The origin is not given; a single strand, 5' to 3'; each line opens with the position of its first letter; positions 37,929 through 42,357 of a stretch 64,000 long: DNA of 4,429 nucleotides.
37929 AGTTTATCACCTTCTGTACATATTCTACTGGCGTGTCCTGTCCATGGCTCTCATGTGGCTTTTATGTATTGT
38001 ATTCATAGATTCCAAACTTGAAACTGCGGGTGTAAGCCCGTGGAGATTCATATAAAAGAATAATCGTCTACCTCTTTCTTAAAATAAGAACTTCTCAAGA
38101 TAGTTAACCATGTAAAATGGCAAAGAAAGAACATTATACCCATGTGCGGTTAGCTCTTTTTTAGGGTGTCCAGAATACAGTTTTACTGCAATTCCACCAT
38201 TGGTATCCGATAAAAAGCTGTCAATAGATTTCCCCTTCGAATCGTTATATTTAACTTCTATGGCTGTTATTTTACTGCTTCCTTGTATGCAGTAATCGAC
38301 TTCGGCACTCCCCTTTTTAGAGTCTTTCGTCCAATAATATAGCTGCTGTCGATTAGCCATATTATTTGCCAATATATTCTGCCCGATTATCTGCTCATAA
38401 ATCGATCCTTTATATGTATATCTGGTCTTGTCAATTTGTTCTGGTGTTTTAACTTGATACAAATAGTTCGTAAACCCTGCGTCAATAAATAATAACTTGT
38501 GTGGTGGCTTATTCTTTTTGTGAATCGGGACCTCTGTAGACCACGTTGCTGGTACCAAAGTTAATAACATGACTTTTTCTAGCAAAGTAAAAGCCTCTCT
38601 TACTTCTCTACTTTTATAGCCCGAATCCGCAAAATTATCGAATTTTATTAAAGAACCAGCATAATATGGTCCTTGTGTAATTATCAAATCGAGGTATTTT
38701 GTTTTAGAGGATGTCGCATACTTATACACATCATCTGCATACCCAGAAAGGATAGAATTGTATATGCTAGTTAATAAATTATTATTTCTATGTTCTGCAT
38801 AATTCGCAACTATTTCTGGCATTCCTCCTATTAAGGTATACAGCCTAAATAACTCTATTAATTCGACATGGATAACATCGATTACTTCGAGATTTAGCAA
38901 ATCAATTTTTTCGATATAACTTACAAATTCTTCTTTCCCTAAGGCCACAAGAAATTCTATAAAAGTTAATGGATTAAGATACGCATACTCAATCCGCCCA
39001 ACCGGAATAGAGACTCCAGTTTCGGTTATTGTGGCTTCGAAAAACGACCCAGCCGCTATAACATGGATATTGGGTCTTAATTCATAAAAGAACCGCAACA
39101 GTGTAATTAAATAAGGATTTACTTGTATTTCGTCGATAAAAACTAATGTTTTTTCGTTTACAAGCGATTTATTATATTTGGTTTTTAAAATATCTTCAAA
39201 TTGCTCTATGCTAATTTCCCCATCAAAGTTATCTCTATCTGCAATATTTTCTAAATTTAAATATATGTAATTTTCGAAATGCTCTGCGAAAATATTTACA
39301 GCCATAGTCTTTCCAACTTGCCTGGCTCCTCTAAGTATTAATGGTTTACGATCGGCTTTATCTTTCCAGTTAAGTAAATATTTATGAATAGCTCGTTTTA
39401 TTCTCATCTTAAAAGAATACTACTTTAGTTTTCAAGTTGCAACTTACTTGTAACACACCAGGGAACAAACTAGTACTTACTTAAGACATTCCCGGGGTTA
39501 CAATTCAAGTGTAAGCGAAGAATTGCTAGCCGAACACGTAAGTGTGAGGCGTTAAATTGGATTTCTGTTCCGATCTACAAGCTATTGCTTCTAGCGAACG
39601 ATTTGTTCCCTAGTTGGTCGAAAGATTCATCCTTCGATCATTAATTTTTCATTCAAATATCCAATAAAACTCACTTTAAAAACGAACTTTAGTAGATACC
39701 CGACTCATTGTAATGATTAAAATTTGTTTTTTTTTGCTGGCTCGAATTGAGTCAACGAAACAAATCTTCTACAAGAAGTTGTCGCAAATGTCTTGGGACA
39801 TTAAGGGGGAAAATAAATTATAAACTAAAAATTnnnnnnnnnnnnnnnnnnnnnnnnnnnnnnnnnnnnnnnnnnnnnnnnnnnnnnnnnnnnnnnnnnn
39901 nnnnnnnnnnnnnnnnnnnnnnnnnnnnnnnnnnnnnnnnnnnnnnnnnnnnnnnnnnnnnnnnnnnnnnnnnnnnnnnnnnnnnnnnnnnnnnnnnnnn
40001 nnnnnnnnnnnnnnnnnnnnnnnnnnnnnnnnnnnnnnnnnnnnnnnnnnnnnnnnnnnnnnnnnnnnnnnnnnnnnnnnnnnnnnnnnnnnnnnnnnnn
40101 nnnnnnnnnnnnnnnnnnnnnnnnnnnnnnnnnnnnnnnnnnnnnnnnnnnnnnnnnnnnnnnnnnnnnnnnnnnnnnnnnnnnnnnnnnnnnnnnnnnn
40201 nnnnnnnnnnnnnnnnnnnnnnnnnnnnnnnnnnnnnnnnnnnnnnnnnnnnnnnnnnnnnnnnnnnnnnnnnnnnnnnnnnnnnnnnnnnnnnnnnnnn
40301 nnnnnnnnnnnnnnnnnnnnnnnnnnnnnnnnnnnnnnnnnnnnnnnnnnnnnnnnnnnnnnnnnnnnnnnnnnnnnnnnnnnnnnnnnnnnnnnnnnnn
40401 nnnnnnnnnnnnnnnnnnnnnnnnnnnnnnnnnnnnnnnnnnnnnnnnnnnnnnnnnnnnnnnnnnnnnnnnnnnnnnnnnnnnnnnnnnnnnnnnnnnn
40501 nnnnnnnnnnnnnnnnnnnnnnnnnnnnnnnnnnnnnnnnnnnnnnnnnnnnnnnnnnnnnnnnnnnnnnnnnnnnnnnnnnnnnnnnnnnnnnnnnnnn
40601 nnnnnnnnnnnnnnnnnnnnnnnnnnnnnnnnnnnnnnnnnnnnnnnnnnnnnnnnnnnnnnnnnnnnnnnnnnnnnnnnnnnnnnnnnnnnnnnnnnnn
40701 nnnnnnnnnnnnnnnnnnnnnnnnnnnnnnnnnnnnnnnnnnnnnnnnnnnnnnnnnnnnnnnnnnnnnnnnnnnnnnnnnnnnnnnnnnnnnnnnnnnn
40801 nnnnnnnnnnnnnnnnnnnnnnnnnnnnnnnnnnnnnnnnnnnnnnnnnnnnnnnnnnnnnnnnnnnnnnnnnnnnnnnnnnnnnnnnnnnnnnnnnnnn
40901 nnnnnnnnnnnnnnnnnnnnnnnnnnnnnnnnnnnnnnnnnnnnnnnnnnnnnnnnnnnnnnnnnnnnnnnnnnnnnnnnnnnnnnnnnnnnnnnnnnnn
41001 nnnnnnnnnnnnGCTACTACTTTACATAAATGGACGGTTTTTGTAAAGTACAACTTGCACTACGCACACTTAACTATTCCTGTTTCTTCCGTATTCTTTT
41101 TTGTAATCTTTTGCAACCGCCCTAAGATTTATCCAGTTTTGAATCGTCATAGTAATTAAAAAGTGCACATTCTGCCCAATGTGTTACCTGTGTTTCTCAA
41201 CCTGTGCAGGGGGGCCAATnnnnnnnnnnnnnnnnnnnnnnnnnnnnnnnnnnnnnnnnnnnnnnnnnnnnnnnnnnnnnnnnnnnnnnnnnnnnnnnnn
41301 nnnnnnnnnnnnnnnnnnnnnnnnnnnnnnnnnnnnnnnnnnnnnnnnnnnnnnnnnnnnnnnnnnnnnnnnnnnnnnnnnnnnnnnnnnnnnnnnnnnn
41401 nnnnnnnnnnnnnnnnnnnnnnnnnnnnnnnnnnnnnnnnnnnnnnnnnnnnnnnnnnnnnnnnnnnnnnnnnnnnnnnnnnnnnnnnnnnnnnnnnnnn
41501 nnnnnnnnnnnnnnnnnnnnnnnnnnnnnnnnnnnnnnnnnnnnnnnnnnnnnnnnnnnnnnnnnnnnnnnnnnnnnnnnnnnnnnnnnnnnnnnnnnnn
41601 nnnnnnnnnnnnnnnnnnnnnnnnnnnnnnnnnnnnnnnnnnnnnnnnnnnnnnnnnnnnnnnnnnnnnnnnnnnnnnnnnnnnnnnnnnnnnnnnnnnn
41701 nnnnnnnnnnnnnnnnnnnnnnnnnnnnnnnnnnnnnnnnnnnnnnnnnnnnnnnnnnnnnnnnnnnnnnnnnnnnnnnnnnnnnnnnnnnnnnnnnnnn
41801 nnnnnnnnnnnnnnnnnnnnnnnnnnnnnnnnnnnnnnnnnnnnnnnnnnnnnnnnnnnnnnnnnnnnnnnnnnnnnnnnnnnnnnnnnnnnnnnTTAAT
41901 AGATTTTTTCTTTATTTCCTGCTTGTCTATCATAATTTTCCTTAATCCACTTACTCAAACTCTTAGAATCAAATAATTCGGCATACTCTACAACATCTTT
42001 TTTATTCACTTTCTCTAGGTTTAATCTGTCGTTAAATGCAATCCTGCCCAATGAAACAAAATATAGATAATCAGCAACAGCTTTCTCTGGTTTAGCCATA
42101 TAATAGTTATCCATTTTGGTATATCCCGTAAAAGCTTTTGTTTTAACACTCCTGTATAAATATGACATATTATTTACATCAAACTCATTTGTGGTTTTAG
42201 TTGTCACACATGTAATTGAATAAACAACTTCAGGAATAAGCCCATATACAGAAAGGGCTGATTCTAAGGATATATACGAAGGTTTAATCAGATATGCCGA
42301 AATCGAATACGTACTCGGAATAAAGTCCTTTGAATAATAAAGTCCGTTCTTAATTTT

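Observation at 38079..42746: Accessory island: two tandem DUF4143-type AAA ATPase paralogs immediately next to an AbiE module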

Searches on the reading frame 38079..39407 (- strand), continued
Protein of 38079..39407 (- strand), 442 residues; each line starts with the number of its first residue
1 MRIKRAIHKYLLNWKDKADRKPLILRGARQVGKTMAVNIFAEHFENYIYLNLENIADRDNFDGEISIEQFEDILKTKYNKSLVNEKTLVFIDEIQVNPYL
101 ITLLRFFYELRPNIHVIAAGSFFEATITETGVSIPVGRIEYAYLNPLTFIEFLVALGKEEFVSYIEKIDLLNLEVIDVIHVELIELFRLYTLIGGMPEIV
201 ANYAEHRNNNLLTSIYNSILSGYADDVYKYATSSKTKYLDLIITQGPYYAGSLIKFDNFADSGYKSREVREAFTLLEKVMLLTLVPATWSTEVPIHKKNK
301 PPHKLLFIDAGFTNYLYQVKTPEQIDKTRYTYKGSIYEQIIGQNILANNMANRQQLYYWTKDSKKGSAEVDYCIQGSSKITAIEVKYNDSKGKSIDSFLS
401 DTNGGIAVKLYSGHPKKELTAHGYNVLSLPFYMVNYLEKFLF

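Call 49: find_related_loci(query=A1, collection=genome_contigs, flank=10000)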
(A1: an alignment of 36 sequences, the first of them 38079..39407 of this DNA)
Query A1 (442 aa) in genome_contigs; peptide patterns used: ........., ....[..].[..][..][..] (x = any residue, [..] = any of these).
600 stretches matched a pattern (row limit reached: there are more); 593 encode a relative of the query (tblastn E <= 1e-3); the best 80 are kept; 80 distinct loci.
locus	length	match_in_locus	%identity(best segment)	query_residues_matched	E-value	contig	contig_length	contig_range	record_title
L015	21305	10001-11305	45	5-434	2e-113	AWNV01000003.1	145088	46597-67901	Candidatus Aminicenans sakinawicola JGI OTU-1 OP8COM1_contig_2_0.3, whole genome shotgun sequence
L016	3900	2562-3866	45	5-434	1e-113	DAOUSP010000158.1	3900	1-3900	MAG TPA_asm: Candidatus Aminicenantes bacterium isolate CSMAG_549 CSMAG_549_k127_6910_length_3900_cov_20.0000, whole gen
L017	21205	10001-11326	42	5-441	9e-111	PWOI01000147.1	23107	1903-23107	MAG: Elusimicrobia bacterium isolate CSSed10_371m CS-Sed10-C3658, whole genome shotgun sequence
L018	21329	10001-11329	40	4-441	6e-106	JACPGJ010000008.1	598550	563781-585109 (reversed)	MAG: Candidatus Kerfeldbacteria bacterium isolate NC_groundwater_384_Ag_B-0.1um_43_17 GD18-4_B1_scaffold_1710409, whole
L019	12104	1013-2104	48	5-367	4e-103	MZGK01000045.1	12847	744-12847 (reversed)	MAG: Candidatus Omnitrophica bacterium 4484_213 ex4484_213_scaffold_23669, whole genome shotgun sequence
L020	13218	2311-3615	42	5-434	1e-102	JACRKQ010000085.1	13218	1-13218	MAG: Candidatus Saganbacteria bacterium isolate NC_groundwater_1859_Pr3_B-0.1um_46_99 SR-2_scaffold_141_3988017, whole g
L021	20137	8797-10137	39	1-441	9e-102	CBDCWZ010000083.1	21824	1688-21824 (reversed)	MAG: Kofleriaceae bacterium isolate 90900d0d-9097-4981-b2eb-95014cb5dc38 genome assembly, contig: contig_83, whole genom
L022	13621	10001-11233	42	4-413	3e-100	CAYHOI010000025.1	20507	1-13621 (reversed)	MAG TPA_asm: uncultured Candidatus Marinamargulisbacteria bacterium isolate ERP119705_co14_521 genome assembly, contig:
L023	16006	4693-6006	42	5-441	2e-97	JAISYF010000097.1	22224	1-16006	MAG: Prevotellaceae bacterium isolate Nc350_bin217 k119_641390, whole genome shotgun sequence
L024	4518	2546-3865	43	4-441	7e-97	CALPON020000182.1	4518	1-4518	MAG: Sphingobacterium thalpophilum isolate HRS-ES7-bin-75 genome assembly, contig: HRS-ES7-C14889, whole genome shotgun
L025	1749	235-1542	39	5-434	3e-102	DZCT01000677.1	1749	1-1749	MAG TPA_asm: Desulfatirhabdium butyrativorans isolate SulCav_PC08_64_48_9 SulCav_PC08-64_73519_length_1749_cov_5.734357,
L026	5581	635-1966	38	4-441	8e-95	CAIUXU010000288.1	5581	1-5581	MAG: uncultured Syntrophobacterales bacterium isolate Day2-6_bin-621 genome assembly, contig: bin-621:288/575, whole gen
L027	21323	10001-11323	38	5-442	3e-94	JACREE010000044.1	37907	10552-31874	MAG: Gammaproteobacteria bacterium isolate NC_groundwater_1691_Pr3_B-0.1um_42_13 SR-2_scaffold_141_1982703, whole genome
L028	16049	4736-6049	40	5-441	1e-93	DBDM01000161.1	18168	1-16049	MAG TPA_asm: Bacteroidales bacterium UBA932 UBA932_contig_118197, whole genome shotgun sequence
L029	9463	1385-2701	39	5-441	2e-92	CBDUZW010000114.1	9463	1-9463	MAG TPA_asm: uncultured bacterium isolate SRR22302365_binner123_Refined_103 genome assembly, contig: ERZ25074835.5457, w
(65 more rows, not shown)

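Call 50: predict_structure(alignment_id=A1)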
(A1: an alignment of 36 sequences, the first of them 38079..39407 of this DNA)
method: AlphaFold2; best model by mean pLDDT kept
length: 442 residues; sequences in the alignment: 36
mean_pLDDT: 89.7   pTM: 0.90
mean pLDDT of the five models: 89.7, 89.3, 88.6, 88.2, 85.2
residues with pLDDT >= 90: 272; 70-90: 158; 50-70: 12; < 50: 0
segments of 3 or more residues with pLDDT < 50: none
pLDDT, mean of each block of 10 residues (from residue 1): 86 94 93 94 97 91 91 95 97 92 92 96 88 89 94 95 88 88 96 93 90 88 80 79 89 85 78 91 95 92 92 87 77 81 91 89 89 91 86 88 90 92 92 88 66
secondary structure, 60 per line:
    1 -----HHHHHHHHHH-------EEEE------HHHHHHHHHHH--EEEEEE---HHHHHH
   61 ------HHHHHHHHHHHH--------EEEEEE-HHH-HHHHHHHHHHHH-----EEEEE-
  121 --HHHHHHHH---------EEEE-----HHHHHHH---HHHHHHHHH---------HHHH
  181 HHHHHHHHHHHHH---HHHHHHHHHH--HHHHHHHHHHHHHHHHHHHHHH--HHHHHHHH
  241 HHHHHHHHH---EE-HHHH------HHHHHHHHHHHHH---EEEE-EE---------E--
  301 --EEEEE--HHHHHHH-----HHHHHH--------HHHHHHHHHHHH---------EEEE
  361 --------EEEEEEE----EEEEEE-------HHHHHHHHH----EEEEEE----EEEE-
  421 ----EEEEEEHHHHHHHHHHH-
elements in order: H6-15 E23-26 H33-43 E46-51 H55-60 H67-78 E87-92 H98-109 E115-119 H123-130 E140-143 H149-155 H159-167 H177-193 H197-206 H209-230 H233-249 H256-259 H266-278 E282-285 E303-307 H310-316 H322-327 H336-347 E357-360 E369-375 E380-385 H393-401 E406-411 E416-419 E425-430 H431-441

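Call 61: fold_search(model_id=the predicted structure, library=pdb)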
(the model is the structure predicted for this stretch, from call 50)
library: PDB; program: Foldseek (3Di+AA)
matches with E <= 10: 1558; with E <= 0.001: 155
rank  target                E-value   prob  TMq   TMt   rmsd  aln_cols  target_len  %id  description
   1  2fna_A                2.5e-08  1.00  0.44  0.53   7.2       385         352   16  Crystal structure of an archaeal aaa+ atpase (sso1545) from sulfolobus solfataricus p2 at 2.00 A resolution (released 2006-02-07)
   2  8s0e_E                9.2e-07  1.00  0.24  0.29  16.5       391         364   15  H. sapiens OCCM bound to double stranded DNA (released 2024-10-02)
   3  8dgc_A                1.6e-06  1.00  0.36  0.10  13.3       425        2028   12  Avs3 bound to phage PhiV-1 terminase (released 2022-08-03)
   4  3pfi_B                2.0e-06  1.00  0.31  0.45  10.4       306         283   13  2.7 Angstrom resolution crystal structure of a probable holliday junction DNA helicase (ruvB) from Campylobacter jejun (released 2010-11-10)
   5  1w5t_A                2.0e-06  1.00  0.31  0.33  13.2       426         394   13  Structure of the Aeropyrum Pernix ORC2 protein (ADPNP-ADP complexes) (released 2004-10-05)
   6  2qby_A                2.3e-06  1.00  0.27  0.31  11.1       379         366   12  Crystal structure of a heterodimer of Cdc6/Orc1 initiators bound to origin DNA (from S. solfataricus) (released 2007-09-11)
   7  1w5t_C                6.2e-06  1.00  0.25  0.28  15.1       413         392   14  Structure of the Aeropyrum Pernix ORC2 protein (ADPNP-ADP complexes) (released 2004-10-05)
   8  8uii_C                7.3e-06  1.00  0.28  0.37  13.9       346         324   13  Cryo-EM map of human clamp-clamp loader ATAD5-RFC-closed PCNA complex in intermediate state 1 (released 2024-05-29)
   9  8s0c_D                7.8e-06  1.00  0.24  0.28  16.8       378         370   13  H. sapiens ORC1-5 bound to double stranded DNA as part of the MCM-ORC complex (released 2024-10-02)
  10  3pfi_A                9.2e-06  1.00  0.31  0.41  10.1       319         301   14  2.7 Angstrom resolution crystal structure of a probable holliday junction DNA helicase (ruvB) from Campylobacter jejun (released 2010-11-10)
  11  2qby_B                9.7e-06  1.00  0.25  0.29  11.7       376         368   11  Crystal structure of a heterodimer of Cdc6/Orc1 initiators bound to origin DNA (from S. solfataricus) (released 2007-09-11)
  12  8s0c_E                1.2e-05  1.00  0.27  0.31  16.9       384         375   13  H. sapiens ORC1-5 bound to double stranded DNA as part of the MCM-ORC complex (released 2024-10-02)
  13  7tfh_B                1.4e-05  1.00  0.26  0.34  12.8       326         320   13  Atomic model of the S. cerevisiae clamp-clamp loader complex PCNA-RFC bound to two DNA molecules, one at the 5'-recess (released 2022-11-16)
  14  7jpq_D                1.4e-05  1.00  0.22  0.24  18.2       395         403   12  ORC-O2-5: Human Origin Recognition Complex (ORC) with subunits 2,3,4,5 (released 2020-09-02)
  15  7thv_B                1.8e-05  1.00  0.29  0.39  11.1       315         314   14  Structure of the yeast clamp loader (Replication Factor C RFC) bound to the sliding clamp (Proliferating Cell Nuclear  (released 2022-02-16)
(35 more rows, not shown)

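Call 91: search_protein_families(library=padloc, alignment_id=A7, max_evalue=1e-8)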
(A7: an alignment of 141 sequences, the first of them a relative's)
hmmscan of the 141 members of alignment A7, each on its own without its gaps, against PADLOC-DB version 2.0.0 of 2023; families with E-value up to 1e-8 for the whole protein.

A. member 1, L020:888-2171:+ (428 aa): 7 families
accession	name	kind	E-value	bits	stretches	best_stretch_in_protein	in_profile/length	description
PDLC04787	PDC-S01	-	4.6e-87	290.5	1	37-426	27-408/412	-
PDLC04789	PDC-S01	-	4.9e-28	96.2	1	37-317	17-271/375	-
PDLC04790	PDC-S01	-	8.7e-19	65.5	1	38-320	28-298/422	-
PDLC04786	PDC-S01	-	3e-15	53.9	1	38-205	21-200/439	-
PDLC04792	PDC-S01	-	1.4e-11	41.6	0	38-205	20-200/452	-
PDLC04791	PDC-S01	-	3.9e-11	40.3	1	39-174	21-159/395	-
PDLC04788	PDC-S01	-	1.4e-10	38.7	1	40-265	22-258/448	-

B. families by the number of members that match (of 141 scanned): 139 families (the first 25 are shown)
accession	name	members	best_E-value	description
PDLC04790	PDC-S01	5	2.2e-100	-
PDLC04789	PDC-S01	5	1e-60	-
PDLC04791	PDC-S01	5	3.1e-39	-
PDLC04786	PDC-S01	4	3.9e-130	-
PDLC04787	PDC-S01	4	4.6e-87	-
PDLC04792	PDC-S01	4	3.7e-80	-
PDLC04788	PDC-S01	3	8.2e-138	-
PDLC02232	AbiEi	2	1.3e-23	AbiEi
PDLC02267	AbiEi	2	2.4e-20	AbiEi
PDLC02960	RT-Protease_XI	2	1.4e-15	single gene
PDLC02959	RT-Protease_XI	2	1.3e-14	single gene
PDLC03026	MTase_I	1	6.6e-197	Type I methyltransferase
PDLC04795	PDC-S02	1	3.2e-118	-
PDLC04810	PDC-S02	1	5.5e-103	-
PDLC04831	PDC-S02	1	1.5e-96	-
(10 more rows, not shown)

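Call 92: search_protein_families(library=padloc, alignment_id=A8, max_evalue=1e-8)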
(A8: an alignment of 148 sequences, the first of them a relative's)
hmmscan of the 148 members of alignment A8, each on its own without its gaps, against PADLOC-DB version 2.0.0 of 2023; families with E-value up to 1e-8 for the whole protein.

A. member 1, L036:915-1616:+ (234 aa): 0 families

B. families by the number of members that match (of 148 scanned): 44 families (the first 25 are shown)
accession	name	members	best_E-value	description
PDLC03928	PsyrT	2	8.7e-32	-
PDLC02503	BrxHI|BrxHII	2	2.9e-27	BrxHI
PDLC02864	DpdF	2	8.7e-25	DpdF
PDLC03960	SngC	2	8.4e-24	-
PDLC02861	DpdF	2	1.7e-22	DpdF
PDLC02707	PbeA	2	7.2e-19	PbeA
PDLC02870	DpdF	2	1.9e-18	DpdF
PDLC02501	BrxHI|BrxHII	2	9.9e-17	BrxHI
PDLC02859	DpdF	2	5.7e-12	DpdF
PDLC02623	DrmD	2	8.2e-12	DrmD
PDLC00036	DruE3|DruE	2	2.2e-11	SNF2 family N-terminal domain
PDLC04788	PDC-S01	1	7.7e-151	-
PDLC04786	PDC-S01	1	1.1e-114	-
PDLC04792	PDC-S01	1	1e-80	-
PDLC04856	PDC-S05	1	1.6e-56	-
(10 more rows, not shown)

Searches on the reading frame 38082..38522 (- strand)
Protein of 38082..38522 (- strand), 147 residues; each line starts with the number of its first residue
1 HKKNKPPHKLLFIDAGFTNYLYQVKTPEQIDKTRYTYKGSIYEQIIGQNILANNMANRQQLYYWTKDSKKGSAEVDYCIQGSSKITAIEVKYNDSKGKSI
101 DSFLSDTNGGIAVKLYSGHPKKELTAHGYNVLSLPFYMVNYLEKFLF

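Call 67: predict_structure(alignment_id=A4)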
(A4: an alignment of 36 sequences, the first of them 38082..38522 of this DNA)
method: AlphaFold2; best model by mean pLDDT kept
length: 147 residues; sequences in the alignment: 36
mean_pLDDT: 80.6   pTM: 0.75
mean pLDDT of the five models: 80.6, 77.6, 76.8, 75.4, 72.0
residues with pLDDT >= 90: 51; 70-90: 59; 50-70: 35; < 50: 2
segments of 3 or more residues with pLDDT < 50: none
pLDDT, mean of each block of 10 residues (from residue 1): 58 68 66 63 87 79 82 87 88 82 89 93 92 93 83
secondary structure, 60 per line:
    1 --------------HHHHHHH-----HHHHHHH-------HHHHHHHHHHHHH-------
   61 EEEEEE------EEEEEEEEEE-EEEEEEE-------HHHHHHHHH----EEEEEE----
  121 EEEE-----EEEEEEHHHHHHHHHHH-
elements in order: H15-21 H27-33 H41-53 E61-66 E73-82 E84-90 H98-106 E111-116 E121-124 E130-135 H136-146

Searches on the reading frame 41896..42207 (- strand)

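Call 3: search_protein_families(library=pfam, proteins=[window:41896-42207:-], max_evalue=0.01)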
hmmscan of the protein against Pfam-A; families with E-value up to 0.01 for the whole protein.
window:41896-42207:- (103 aa): 0 families

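Call 4: search_protein_families(library=padloc, proteins=[window:41896-42207:-], max_evalue=0.01)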
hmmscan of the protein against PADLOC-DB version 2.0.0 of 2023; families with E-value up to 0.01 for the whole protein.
window:41896-42207:- (103 aa): 5 families
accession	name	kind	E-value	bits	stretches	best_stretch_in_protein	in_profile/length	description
PDLC02241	AbiEi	-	1.6e-13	48.9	1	2-90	95-193/199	AbiEi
PDLC02272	AbiEi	-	2.7e-11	41.7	1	2-89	98-192/200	AbiEi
PDLC02255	AbiEi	-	1.8e-06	25.6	1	7-89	101-181/186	AbiEi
PDLC02230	AbiEi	-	8.7e-05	20.3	1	1-89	83-175/192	AbiEi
PDLC02267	AbiEi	-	0.00084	16.8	1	2-86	102-192/252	AbiEi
